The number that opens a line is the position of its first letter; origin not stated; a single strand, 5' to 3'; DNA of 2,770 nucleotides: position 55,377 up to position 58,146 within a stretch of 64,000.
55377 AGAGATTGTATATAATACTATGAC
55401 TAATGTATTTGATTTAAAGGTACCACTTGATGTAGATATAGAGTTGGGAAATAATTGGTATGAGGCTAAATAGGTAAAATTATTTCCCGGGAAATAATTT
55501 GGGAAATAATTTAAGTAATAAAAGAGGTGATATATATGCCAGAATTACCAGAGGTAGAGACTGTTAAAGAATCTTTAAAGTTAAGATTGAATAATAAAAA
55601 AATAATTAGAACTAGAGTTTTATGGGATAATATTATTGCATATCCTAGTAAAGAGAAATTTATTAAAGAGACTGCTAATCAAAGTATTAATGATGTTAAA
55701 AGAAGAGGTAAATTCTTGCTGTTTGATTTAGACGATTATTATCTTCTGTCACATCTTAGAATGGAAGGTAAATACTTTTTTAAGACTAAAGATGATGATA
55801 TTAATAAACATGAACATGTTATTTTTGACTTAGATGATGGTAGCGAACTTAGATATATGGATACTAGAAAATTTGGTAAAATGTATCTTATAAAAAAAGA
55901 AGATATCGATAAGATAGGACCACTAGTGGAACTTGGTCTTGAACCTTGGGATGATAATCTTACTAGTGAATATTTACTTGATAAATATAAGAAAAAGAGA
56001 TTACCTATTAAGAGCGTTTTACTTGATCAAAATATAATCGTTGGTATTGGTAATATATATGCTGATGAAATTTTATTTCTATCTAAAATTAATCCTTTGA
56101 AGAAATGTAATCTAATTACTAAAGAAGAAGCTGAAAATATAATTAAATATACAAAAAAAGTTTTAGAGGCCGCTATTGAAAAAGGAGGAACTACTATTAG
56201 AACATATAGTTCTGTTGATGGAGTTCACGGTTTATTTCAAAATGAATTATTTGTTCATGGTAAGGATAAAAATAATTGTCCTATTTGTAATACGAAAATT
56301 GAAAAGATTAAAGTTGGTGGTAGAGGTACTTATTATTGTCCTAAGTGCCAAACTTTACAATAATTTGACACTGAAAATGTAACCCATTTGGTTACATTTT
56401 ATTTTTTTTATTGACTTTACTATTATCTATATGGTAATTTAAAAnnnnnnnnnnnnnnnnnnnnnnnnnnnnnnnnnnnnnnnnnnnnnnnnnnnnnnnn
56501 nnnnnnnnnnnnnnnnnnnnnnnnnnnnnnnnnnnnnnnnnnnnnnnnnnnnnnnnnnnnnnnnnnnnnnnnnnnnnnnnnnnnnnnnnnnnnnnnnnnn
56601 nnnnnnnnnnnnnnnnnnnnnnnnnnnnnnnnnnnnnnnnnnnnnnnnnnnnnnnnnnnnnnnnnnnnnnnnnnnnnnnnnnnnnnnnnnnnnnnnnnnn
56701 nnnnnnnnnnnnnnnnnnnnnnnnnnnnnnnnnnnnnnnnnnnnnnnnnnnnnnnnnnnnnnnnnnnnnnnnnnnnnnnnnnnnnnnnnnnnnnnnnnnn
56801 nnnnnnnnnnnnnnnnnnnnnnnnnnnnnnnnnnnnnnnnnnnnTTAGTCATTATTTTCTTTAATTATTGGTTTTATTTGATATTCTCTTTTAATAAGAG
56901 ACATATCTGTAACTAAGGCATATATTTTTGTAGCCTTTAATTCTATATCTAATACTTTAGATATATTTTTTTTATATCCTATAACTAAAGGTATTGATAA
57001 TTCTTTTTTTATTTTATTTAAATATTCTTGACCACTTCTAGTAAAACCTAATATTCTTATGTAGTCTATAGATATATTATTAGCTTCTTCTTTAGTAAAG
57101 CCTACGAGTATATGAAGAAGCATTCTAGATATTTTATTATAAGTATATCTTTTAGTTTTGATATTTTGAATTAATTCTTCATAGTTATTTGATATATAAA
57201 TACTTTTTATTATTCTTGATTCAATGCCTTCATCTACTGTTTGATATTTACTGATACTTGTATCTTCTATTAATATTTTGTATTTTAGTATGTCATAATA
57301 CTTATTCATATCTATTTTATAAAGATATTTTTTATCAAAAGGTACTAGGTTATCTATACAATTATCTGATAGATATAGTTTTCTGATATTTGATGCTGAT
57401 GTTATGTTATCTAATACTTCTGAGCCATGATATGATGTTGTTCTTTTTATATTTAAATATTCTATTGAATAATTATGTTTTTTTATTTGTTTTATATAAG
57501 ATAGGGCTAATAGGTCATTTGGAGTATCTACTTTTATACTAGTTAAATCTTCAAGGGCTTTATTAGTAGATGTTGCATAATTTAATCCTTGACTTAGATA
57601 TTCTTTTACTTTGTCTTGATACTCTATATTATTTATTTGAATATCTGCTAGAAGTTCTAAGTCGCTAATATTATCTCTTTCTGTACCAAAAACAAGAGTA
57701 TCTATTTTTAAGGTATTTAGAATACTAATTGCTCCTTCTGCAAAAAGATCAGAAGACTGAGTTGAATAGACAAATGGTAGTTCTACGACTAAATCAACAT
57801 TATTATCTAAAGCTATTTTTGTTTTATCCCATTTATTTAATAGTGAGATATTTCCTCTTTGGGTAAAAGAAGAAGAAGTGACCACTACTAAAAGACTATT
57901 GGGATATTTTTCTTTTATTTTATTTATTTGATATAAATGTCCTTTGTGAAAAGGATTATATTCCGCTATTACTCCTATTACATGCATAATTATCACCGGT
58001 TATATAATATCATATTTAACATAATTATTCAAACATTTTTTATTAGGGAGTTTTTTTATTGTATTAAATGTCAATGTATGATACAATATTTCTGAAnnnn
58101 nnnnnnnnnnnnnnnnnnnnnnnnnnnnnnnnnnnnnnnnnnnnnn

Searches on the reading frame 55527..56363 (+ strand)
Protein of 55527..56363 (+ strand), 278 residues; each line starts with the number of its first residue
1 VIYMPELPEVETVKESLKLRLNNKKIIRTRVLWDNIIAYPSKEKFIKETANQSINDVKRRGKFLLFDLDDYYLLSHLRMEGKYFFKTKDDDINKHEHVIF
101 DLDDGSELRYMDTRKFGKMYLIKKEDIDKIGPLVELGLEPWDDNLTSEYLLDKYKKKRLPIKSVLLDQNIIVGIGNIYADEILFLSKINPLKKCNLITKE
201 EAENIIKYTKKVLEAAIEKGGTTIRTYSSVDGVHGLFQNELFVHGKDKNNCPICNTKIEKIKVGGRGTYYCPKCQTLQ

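Call 16: search_protein_families(library=pfam, proteins=[window:55527-56363:+], max_evalue=0.01)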
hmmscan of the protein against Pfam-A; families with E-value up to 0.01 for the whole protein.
window:55527-56363:+ (278 aa): 5 families
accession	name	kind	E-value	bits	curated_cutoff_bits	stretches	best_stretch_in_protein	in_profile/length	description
PF01149.29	Fapy_DNA_glyco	-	2.8e-34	118.7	25.5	1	4-119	1-117/117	Formamidopyrimidine-DNA glycosylase N-terminal domain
PF06831.19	H2TH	-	5.6e-28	97.2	34.7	1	136-227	1-92/93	Formamidopyrimidine-DNA glycosylase H2TH domain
PF06827.20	zf-FPG_IleRS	-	8.9e-09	35.5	21.3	1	251-276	4-29/30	Zinc finger found in FPG and IleRS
PF07191.17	Zn_ribbon_6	-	0.00065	20.1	25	1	248-277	29-58/67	Double zinc ribbon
PF13453.11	Zn_ribbon_TFIIB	-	0.0052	16.6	22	1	250-274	1-25/41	Transcription factor zinc-finger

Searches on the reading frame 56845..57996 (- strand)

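Call 16: search_protein_families(library=pfam, proteins=[window:56845-57996:-], max_evalue=0.01)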
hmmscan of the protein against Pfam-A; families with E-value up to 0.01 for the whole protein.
window:56845-57996:- (383 aa): 2 families
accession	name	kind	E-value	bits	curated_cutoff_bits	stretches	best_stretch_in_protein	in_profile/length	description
PF05636.17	HIGH_NTase1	-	2.7e-112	376.5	27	1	4-369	1-396/402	HIGH Nucleotidyl Transferase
PF01467.32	CTP_transf_like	-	6.1e-06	26.9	21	1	13-106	6-89/133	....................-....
